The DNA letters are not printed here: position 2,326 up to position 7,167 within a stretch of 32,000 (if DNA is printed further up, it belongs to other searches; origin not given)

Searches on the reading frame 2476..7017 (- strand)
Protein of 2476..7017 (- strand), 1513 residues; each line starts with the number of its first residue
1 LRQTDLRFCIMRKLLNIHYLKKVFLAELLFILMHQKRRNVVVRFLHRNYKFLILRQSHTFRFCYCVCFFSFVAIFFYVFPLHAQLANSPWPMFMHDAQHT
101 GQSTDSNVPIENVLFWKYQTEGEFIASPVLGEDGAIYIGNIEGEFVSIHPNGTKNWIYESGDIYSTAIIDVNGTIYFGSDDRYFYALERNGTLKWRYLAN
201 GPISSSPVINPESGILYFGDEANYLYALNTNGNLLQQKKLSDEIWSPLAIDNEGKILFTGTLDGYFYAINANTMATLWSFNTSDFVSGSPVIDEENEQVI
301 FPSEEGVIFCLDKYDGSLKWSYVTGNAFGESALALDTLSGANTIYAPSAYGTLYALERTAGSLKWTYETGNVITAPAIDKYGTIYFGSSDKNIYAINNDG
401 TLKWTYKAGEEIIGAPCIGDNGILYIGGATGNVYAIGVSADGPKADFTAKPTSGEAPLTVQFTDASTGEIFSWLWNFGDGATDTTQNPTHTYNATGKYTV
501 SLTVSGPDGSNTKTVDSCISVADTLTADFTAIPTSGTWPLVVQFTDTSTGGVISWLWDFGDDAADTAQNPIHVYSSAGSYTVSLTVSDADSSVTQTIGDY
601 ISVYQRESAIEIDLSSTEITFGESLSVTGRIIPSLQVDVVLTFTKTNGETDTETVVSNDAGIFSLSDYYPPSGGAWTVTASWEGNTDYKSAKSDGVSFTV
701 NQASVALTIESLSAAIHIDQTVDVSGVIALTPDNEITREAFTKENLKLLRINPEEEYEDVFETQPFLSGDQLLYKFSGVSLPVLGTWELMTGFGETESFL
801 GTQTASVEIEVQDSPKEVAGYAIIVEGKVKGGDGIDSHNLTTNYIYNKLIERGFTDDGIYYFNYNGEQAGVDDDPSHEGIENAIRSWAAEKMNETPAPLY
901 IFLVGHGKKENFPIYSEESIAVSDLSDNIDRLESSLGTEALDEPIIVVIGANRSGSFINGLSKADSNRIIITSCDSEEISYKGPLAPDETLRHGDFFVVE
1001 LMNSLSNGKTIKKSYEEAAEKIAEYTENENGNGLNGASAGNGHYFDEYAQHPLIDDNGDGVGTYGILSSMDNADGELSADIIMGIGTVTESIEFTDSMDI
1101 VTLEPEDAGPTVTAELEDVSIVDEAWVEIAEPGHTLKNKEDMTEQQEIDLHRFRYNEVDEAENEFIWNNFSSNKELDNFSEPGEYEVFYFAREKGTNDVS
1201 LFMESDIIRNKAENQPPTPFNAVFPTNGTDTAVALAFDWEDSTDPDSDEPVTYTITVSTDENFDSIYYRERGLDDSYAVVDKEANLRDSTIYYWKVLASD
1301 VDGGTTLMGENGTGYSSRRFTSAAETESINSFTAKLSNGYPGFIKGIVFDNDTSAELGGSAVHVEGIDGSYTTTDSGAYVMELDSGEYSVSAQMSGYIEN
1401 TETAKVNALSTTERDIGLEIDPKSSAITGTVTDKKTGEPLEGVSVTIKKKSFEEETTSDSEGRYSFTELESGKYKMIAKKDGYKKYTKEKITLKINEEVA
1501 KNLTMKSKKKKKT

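Call 60: search_protein_families(library=pfam, proteins=[window:2476-7017:-], max_evalue=0.00001)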
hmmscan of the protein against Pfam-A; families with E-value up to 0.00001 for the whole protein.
window:2476-7017:- (1513 aa): 10 families
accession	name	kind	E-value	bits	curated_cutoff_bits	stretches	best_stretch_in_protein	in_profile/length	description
PF13570.13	Beta-prop_ACSF4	-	2.9e-47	162.1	133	2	231-438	38-243/329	Beta-alanine-activating enzyme, beta-propeller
PF18911.6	PKD_4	-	4.7e-31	107.1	27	2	444-515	5-79/85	PKD domain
PF00801.26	PKD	-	1.4e-29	102.3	23.5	2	447-516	4-77/80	PKD domain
PF13620.12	CarboxypepD_reg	-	2.3e-28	98.8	32.3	2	1427-1505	2-81/82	Carboxypeptidase regulatory-like domain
PF13360.13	PQQ_2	-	1.7e-23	83.9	27.6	2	116-321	17-232/233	Outer membrane protein assembly factor BamB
PF13715.12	CarbopepD_reg_2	-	9.1e-18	64.5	32.2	1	1427-1509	1-80/88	CarboxypepD_reg-like domain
PF25292.1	Beta-prop_CGLA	-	2.4e-09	37.6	26.8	0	340-403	43-109/316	Lambda-carrageenase beta-propeller domain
PF01650.23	Peptidase_C13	-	5.2e-08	33.2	22.8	1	899-1029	111-241/258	Peptidase C13 family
PF17802.7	SpaA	-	3.6e-07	30.7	23.1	1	1427-1508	3-90/91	Prealbumin-like fold domain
PF17210.9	SdrD_B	-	6.7e-06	26.7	29.7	1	1436-1489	21-75/112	SdrD B-like domain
